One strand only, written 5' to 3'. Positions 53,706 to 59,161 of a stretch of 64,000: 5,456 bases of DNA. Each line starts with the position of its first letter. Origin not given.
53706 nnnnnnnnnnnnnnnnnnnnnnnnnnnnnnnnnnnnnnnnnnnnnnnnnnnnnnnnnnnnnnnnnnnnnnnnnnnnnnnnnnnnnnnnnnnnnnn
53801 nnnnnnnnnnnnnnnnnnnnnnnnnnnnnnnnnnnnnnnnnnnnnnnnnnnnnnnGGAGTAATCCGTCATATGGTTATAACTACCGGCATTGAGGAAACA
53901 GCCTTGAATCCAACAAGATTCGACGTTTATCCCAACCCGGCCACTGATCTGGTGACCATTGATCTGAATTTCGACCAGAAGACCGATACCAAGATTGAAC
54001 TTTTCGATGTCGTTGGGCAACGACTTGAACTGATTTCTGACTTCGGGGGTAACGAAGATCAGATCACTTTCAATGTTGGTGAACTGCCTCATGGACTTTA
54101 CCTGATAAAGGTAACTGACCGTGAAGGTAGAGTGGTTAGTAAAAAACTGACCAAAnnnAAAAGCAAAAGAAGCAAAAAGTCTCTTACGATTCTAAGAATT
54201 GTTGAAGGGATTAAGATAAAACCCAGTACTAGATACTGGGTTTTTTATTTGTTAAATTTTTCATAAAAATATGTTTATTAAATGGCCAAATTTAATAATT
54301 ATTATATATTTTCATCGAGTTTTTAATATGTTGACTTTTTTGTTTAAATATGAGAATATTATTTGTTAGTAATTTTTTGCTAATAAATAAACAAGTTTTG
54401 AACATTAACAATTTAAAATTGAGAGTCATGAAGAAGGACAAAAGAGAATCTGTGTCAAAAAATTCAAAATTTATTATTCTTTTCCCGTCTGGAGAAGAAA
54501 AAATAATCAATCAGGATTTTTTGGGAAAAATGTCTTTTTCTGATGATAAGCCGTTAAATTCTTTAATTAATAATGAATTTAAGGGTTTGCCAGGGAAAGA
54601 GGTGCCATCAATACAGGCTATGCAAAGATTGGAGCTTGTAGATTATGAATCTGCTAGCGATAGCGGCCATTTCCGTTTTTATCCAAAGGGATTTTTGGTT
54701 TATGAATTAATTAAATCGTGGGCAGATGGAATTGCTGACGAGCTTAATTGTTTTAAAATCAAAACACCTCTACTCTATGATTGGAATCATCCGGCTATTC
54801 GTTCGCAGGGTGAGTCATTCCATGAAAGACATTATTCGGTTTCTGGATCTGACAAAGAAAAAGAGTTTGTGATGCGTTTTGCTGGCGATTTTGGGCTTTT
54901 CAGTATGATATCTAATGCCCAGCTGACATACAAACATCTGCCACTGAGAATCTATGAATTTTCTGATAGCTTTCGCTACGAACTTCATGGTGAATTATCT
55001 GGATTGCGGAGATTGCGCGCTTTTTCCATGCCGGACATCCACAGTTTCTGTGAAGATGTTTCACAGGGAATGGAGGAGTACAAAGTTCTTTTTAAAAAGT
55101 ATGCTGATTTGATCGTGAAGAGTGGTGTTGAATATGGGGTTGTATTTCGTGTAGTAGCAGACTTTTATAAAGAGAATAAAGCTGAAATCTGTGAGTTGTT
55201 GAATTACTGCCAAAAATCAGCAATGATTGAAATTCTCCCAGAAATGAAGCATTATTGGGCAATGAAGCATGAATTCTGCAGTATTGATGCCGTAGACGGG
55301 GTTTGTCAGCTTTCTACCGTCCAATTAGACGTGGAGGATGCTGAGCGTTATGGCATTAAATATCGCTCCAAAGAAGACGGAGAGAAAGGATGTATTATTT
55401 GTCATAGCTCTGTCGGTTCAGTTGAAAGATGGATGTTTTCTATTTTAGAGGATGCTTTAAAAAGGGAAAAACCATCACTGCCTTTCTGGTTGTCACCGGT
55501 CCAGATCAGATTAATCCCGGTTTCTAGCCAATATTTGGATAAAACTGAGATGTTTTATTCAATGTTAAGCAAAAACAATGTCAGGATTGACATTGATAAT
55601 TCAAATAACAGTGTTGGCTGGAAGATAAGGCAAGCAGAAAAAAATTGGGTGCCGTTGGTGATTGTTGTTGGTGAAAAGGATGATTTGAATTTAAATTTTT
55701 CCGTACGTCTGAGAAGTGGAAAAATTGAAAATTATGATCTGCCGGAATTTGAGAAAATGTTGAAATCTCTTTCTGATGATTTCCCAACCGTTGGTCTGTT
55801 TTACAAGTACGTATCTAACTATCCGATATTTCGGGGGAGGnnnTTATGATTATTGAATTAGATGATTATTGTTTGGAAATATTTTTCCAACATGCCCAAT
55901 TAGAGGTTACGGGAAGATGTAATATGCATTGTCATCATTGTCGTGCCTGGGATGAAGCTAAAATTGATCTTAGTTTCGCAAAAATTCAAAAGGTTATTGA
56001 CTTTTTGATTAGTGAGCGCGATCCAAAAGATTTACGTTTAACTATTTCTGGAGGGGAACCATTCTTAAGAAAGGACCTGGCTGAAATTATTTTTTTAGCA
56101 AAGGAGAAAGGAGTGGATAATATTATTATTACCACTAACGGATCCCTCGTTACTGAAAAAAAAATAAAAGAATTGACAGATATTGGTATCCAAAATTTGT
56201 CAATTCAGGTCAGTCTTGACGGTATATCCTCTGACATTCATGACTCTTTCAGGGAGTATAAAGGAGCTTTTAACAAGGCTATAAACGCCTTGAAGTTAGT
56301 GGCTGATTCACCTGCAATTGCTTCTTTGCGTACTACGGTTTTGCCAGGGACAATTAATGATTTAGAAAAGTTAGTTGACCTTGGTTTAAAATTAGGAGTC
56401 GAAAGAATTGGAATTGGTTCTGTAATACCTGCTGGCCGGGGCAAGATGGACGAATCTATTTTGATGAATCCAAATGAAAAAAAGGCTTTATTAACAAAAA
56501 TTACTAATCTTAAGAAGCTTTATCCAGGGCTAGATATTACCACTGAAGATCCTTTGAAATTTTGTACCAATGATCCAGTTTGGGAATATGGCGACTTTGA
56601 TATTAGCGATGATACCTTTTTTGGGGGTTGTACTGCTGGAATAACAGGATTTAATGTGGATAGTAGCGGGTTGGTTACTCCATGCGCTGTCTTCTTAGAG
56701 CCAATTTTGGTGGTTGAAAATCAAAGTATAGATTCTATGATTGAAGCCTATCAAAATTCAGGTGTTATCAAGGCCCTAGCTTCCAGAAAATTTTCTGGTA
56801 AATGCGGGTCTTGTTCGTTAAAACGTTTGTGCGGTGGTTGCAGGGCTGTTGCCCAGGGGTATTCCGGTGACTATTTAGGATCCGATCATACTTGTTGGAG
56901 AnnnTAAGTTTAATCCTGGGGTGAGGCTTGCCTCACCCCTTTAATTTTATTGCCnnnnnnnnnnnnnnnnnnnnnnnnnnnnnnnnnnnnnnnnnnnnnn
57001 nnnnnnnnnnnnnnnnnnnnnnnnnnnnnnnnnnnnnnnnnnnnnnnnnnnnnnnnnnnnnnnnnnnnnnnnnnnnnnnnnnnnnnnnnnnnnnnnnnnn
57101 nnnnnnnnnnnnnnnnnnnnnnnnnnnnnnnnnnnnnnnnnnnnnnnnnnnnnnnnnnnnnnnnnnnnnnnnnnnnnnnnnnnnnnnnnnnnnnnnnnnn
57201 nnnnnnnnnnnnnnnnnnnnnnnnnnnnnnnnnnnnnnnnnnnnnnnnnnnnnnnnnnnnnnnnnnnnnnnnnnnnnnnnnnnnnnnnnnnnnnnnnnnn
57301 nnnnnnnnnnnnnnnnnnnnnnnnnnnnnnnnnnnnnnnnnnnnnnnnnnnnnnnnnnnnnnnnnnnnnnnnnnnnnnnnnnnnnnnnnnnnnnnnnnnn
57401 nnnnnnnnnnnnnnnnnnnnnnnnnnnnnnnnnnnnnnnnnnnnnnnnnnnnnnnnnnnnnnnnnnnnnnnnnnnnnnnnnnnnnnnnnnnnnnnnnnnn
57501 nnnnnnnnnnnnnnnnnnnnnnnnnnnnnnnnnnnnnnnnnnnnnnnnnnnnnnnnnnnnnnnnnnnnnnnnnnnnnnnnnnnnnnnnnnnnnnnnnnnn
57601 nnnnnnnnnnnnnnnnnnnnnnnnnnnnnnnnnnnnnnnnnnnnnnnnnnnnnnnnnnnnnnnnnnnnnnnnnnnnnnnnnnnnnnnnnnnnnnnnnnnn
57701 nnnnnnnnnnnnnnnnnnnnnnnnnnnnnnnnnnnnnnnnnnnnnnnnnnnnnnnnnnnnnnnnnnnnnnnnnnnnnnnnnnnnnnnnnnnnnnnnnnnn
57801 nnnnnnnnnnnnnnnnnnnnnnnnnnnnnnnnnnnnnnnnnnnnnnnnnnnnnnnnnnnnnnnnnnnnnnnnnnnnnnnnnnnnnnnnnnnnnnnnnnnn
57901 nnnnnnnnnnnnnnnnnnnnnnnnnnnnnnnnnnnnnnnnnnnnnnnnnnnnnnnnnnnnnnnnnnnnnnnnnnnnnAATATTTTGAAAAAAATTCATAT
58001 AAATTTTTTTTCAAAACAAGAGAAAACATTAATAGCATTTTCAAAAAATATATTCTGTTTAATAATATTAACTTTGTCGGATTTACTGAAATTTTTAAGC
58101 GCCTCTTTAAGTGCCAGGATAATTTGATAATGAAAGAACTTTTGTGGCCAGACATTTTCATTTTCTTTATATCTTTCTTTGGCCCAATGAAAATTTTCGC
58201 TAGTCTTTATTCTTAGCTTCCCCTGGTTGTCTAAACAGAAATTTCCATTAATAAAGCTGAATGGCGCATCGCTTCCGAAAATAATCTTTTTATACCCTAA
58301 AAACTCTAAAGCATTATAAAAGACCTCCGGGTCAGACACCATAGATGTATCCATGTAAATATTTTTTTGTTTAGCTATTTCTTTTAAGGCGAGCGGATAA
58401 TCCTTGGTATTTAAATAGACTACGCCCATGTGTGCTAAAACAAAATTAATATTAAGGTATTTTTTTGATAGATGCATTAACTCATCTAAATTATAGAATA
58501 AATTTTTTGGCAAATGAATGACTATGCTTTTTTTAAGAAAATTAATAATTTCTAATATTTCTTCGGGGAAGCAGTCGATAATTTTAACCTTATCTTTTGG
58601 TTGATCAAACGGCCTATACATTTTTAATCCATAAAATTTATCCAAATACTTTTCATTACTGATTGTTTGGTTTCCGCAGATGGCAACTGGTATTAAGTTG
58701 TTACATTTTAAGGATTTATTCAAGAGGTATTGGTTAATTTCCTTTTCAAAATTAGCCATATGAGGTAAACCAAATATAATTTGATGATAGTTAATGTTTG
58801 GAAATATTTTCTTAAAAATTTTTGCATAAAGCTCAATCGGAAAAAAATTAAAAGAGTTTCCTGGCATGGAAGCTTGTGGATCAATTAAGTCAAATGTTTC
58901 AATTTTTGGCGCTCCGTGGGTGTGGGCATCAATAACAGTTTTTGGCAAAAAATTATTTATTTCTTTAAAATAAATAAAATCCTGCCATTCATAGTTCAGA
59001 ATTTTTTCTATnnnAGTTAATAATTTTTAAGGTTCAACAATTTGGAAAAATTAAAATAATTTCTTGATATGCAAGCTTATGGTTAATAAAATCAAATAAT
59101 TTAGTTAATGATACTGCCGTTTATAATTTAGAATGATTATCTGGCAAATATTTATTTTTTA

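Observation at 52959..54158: A Bacteroidota-style T9SS C-terminal sorting domain sits on a propeller protein in a genome that otherwise looks like a CPR monoderm, and its repeat type matches the pilin fusion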

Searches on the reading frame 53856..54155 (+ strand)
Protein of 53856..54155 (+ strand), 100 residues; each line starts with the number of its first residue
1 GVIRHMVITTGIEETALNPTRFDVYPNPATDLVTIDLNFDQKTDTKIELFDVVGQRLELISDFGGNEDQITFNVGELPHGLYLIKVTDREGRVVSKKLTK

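Call 24: find_homologous_proteins(query=window:53856-54155:+, max_evalue=0.01)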
Query seq(100 aa): 2 candidates shared short words with the query, none scored E <= 0.01.

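Call 57: search_solved_structures(query=A2, max_evalue=1, show_alignments=2)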
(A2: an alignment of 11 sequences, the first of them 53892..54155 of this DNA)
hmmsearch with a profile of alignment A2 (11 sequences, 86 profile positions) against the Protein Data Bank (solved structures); distinct sequences matched with E-value up to 1: 20.
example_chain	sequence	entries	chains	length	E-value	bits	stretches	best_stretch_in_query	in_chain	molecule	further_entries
8glk_D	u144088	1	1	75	6.5e-11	45.5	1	8-85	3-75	Endonuclease I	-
8qb1_A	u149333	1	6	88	1.6e-08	37.8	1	7-83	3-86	Mirolase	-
7pzj_A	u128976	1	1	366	3.8e-07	33.4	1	4-81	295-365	Lipase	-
8glj_D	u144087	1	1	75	9.6e-07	32.1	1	5-83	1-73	Por secretion system C-terminal sorting domain-containing protein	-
9whd_A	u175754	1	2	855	3.5e-06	30.3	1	8-76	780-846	GH167 glycoside hydrolase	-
5jvk_A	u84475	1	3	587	5.3e-06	29.7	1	7-83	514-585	Uncharacterized protein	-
5uyt_A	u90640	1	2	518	0.00022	24.5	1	4-83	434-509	Ice-binding protein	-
9x1i_A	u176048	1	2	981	0.02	18.2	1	34-84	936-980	Endo-beta-N-acetylglucosaminidase HS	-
5hfs_A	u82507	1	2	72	0.026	17.9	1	31-85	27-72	Gingipain R2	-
7pq4_A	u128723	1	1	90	0.046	17.1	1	31-85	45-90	Arginine-specific cysteine proteinase (Arg-gingipain)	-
5icu_A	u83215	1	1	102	0.07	16.5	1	30-72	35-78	CopC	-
8gl8_D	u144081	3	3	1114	0.08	16.3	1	18-84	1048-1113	RemZ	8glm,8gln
5ag9_A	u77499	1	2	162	0.17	15.3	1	31-85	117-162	Gingipain R2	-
5ag8_A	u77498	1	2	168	0.22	14.9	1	32-85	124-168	GINGIPAIN R2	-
3phs_A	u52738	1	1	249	0.61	13.5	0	40-74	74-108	Cell wall surface anchor family protein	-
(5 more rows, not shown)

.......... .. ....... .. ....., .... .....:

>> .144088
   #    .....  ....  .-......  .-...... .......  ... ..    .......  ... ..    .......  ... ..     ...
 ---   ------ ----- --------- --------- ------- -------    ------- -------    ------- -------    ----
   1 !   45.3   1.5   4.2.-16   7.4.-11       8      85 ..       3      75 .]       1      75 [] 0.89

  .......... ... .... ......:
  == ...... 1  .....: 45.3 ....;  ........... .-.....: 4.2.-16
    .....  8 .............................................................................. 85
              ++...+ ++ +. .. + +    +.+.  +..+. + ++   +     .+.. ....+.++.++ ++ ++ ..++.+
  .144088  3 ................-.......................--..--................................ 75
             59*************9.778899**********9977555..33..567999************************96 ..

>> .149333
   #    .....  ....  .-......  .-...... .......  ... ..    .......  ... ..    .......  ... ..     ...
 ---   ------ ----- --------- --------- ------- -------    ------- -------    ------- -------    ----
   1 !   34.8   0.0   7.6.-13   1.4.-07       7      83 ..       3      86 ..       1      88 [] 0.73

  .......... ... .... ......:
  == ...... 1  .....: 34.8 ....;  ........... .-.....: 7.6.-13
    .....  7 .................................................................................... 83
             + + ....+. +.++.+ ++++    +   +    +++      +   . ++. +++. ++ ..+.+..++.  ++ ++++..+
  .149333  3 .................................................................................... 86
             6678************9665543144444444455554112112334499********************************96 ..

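Call 65: predict_structure(alignment_id=A2)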
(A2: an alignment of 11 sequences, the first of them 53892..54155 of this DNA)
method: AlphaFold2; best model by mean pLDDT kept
length: 88 residues; sequences in the alignment: 11
mean_pLDDT: 86.1   pTM: 0.77
mean pLDDT of the five models: 86.1, 85.7, 84.8, 84.8, 84.5
residues with pLDDT >= 90: 54; 70-90: 26; 50-70: 3; < 50: 5
segments of 3 or more residues with pLDDT < 50: 1-5
pLDDT, mean of each block of 10 residues (from residue 1): 53 92 84 93 95 85 94 89 91
secondary structure, 60 per line:
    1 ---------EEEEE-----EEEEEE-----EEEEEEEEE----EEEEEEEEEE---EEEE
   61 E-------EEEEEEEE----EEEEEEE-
elements in order: E10-14 E20-25 E31-39 E44-53 E57-61 E69-76 E81-87

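Call 69: fold_search(model_id=the predicted structure, library=pdb)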
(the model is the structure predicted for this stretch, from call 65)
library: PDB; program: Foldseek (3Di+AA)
matches with E <= 10: 1770; with E <= 0.001: 4
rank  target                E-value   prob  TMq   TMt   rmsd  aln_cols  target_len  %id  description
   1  4g5a_A                1.6e-04  1.00  0.71  0.64   2.8        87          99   18  Crystal structure of a putative member of duf 3244 protein family (BT_1867) from Bacteroides thetaiotaomicron VPI-5482 (released 2012-09-19)
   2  8qb1_A                2.9e-04  1.00  0.65  0.65   3.6        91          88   24  C-terminal domain of mirolase from Tannerella forsythia (released 2024-02-28)
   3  8gl8_D                5.9e-04  1.00  0.58  0.66   3.3        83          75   17  The Type 9 Secretion System Extended Translocon - SprA-PorV-PPI-RemZ-SkpA-SprE complex (released 2024-01-31)
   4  8gl6_D                9.5e-04  1.00  0.57  0.65   3.5        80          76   12  The Type 9 Secretion System in vitro assembled, RemA-CTD substrate bound complex (released 2024-01-31)
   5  3d33_A                1.2e-03  1.00  0.59  0.55   8.2        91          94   14  Crystal structure of a duf3244 family protein with an immunoglobulin-like beta-sandwich fold (bvu_0276) from bacteroid (released 2008-05-27)
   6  5icu                  1.4e-03  1.00  0.41  0.36   5.0        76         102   21  The crystal structure of CopC from Methylosinus trichosporium OB3b (released 2016-04-06)
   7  3d33_B                1.4e-03  1.00  0.61  0.58   4.9        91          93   15  Crystal structure of a duf3244 family protein with an immunoglobulin-like beta-sandwich fold (bvu_0276) from bacteroid (released 2008-05-27)
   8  8fk7_A                1.5e-03  1.00  0.47  0.34   5.8        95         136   13  Structure of the Pyrobaculum calidifontis flagellar-like archaeal type IV pilus (released 2023-06-28)
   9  8qb1_C                1.6e-03  1.00  0.64  0.67   3.4        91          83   20  C-terminal domain of mirolase from Tannerella forsythia (released 2024-02-28)
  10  8jmw_A                2.1e-03  1.00  0.61  0.13   4.5        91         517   14  Fibril form of serine peptidase Vpr (released 2023-12-06)
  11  6d0j_C                2.9e-03  1.00  0.65  0.63   3.6        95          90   17  Crystal structure of a CLC-type fluoride/proton antiporter (released 2018-07-04)
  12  1epf_A                4.2e-03  1.00  0.58  0.30   4.5        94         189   17  CRYSTAL STRUCTURE OF THE TWO N-TERMINAL IMMUNOGLOBULIN DOMAINS OF THE NEURAL CELL ADHESION MOLECULE (NCAM) (released 2000-10-09)
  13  2p9r_B                5.2e-03  1.00  0.62  0.57   3.7        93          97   16  Human alpha2-macroglogulin is composed of multiple domains, as predicted by homology with complement component C3 (released 2007-08-21)
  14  2xwx_A                5.2e-03  1.00  0.48  0.16   5.4        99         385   14  Vibrio cholerae colonization factor GbpA crystal structure (released 2011-11-16)
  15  7xyr                  5.7e-03  1.00  0.57  0.12   4.5       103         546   14  Cystal Structure of Beta-glucuronidase from Bacteroides thetaiotaomicron (released 2023-07-05)
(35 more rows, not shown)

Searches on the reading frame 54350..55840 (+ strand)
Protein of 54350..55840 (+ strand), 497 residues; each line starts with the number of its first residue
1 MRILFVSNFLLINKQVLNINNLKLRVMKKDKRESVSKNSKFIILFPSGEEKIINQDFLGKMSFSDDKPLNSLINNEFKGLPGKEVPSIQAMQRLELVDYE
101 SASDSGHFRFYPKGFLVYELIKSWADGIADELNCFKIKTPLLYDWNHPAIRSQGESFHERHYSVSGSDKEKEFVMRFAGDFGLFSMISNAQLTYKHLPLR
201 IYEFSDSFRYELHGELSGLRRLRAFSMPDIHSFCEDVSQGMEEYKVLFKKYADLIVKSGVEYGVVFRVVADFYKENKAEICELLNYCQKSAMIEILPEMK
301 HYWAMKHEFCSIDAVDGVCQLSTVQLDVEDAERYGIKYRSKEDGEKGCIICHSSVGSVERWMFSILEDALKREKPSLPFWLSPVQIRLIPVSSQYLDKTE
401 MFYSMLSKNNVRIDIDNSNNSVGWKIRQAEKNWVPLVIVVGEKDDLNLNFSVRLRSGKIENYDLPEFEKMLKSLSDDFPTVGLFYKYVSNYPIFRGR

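Call 9: search_protein_families(library=pfam, proteins=[window:54350-55840:+], max_evalue=0.001)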
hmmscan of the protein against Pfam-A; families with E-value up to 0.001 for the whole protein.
window:54350-55840:+ (497 aa): 2 families
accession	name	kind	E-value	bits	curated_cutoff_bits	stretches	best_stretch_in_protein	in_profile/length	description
PF00587.30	tRNA-synt_2b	-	1.5e-19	71.2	29.3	1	163-367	2-177/179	tRNA synthetase class II core domain (G, H, P, S and T)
PF03129.25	HGTP_anticodon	-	2.4e-14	53.7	21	1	385-473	1-93/94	Anticodon binding domain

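Call 77: search_protein_families(library=ncbifam, proteins=[window:54428-55840:+], max_evalue=0.001)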
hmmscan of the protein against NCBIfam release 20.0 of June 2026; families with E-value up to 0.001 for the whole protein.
window:54428-55840:+ (471 aa): 9 families
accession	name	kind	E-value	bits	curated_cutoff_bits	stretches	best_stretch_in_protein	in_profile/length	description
NF003068.0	PRK03991.1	equivalog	7e-131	437.5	484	1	3-463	144-607/613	threonine--tRNA ligase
TIGR00418.1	thrS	equivalog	1.5e-92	311.3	383.65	1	35-447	150-563/565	threonine--tRNA ligase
NF011500.0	PRK14938.1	equivalog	3.7e-24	85.4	362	1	332-447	249-365/387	Ser-tRNA(Thr) hydrolase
TIGR00408.1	proS_fam_I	equivalog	6.9e-19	68.1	437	2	305-447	232-379/475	proline--tRNA ligase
NF006625.0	PRK09194.1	equivalog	8.9e-15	54.6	558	2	143-239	100-195/559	proline--tRNA ligase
TIGR00409.1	proS_fam_II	equivalog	1.2e-10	40.9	306.7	1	143-238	100-194/568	proline--tRNA ligase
NF008979.1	PRK12325.1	exception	2.9e-10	39.6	550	1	161-233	118-189/437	proline--tRNA ligase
TIGR00389.1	glyS_dimeric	equivalog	9.6e-10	37.6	243.3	1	324-414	432-529/565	glycine--tRNA ligase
TIGR00442.1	hisS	equivalog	3.8e-07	29.4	286.75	0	84-187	9-112/406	histidine--tRNA ligase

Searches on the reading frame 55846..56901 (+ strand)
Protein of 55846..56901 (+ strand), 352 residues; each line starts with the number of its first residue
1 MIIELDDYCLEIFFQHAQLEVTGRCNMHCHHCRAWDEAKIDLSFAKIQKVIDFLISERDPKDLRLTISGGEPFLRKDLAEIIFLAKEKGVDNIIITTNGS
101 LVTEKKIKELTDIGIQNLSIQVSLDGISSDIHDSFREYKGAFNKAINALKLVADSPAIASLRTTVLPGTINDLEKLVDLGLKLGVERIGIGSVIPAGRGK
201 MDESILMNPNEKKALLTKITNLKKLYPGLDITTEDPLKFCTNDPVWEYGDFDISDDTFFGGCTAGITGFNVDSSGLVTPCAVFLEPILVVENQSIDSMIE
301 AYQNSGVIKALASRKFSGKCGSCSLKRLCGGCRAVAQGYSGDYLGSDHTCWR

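Call 9: search_protein_families(library=pfam, proteins=[window:55846-56901:+], max_evalue=0.001)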
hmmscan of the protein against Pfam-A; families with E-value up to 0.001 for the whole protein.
window:55846-56901:+ (352 aa): 2 families
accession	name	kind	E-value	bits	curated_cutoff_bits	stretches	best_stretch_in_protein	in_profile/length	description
PF04055.27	Radical_SAM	-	1.9e-21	77.4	29.5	1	20-179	2-165/166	Radical SAM superfamily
PF13353.11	Fer4_12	-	2.4e-06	28.3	22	1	24-113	14-105/137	4Fe-4S single cluster domain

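Call 77: search_protein_families(library=ncbifam, proteins=[window:55846-56901:+], max_evalue=0.001)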
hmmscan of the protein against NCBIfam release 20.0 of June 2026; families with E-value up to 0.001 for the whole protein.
window:55846-56901:+ (352 aa): 77 families (the best 25 are shown)
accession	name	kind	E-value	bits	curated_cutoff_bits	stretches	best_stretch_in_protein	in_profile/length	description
TIGR04055.1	rSAM_NirJ2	equivalog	1.3e-48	166.2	500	1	21-350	6-322/326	putative heme d1 biosynthesis radical SAM protein NirJ2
TIGR04545.1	rSAM_ahbD_hemeb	equivalog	2.8e-47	161.8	500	1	19-350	4-335/339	heme b synthase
TIGR04053.2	TIGR04053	equivalog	6.7e-46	157.2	395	2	20-226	13-217/366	TIGR04053 family radical SAM/SPASM domain-containing protein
TIGR04303.1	GeoRSP_rSAM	equivalog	9.1e-36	124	400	1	21-351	11-325/325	GeoRSP system radical SAM/SPASM protein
TIGR04133.1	rSAM_w_lipo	hypoth_equivalog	9.4e-35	120.2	425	1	19-332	28-330/350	TIGR04133 family radical SAM/SPASM protein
TIGR04051.1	rSAM_NirJ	equivalog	3.3e-34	118.4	515.45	2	21-203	8-186/354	heme d1 biosynthesis radical SAM protein NirJ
TIGR04340.1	rSAM_ACGX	hypoth_equivalog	4.7e-33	114.8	400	1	18-352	6-339/341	radical SAM/SPASM domain protein, ACGX system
NF050035.1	rSAM_WgK_link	exception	1e-32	113.5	650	2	19-223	13-213/367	radical SAM/SPASM peptide maturase WgkB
TIGR04054.1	rSAM_NirJ1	equivalog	4.1e-31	108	650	2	20-216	41-233/387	putative heme d1 biosynthesis radical SAM protein NirJ1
TIGR04347.1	pseudo_SAM_Halo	equivalog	1.2e-30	107.1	525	1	20-351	43-384/390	TIGR04347 family pseudo-SAM/SPASM protein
NF047865.1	rSAM_PapB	equivalog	8e-29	100.9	340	1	19-342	7-326/330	PapB family radical SAM/SPASM ranthipeptide maturase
TIGR04546.1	rSAM_ahbC_deAc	equivalog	1.1e-28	100.2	650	1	20-201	44-221/390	12,18-didecarboxysiroheme deacetylase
TIGR04250.1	SCM_rSAM_ScmE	equivalog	1.4e-27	96.6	400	1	18-341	6-336/358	SynChlorMet cassette radical SAM/SPASM protein ScmE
TIGR02109.1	PQQ_syn_pqqE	equivalog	1.8e-25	89.6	381.35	1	19-350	11-330/358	pyrroloquinoline quinone biosynthesis protein PqqE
TIGR03913.1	rad_SAM_trio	equivalog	5e-24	84.5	591.75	1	15-333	19-336/477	GDL motif peptide-associated radical SAM/SPASM maturase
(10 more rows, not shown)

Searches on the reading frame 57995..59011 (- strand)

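Call 9: search_protein_families(library=pfam, proteins=[window:57995-59011:-], max_evalue=0.001)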
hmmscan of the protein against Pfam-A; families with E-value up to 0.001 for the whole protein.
window:57995-59011:- (338 aa): 1 family
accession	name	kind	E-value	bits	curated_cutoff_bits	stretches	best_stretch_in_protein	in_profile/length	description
PF04909.20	Amidohydro_2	-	7.2e-09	36.2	26.4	1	174-251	158-249/289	Amidohydrolase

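Call 77: search_protein_families(library=ncbifam, proteins=[window:57995-59011:-], max_evalue=0.001)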
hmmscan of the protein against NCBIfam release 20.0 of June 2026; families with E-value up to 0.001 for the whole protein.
window:57995-59011:- (338 aa): 0 families
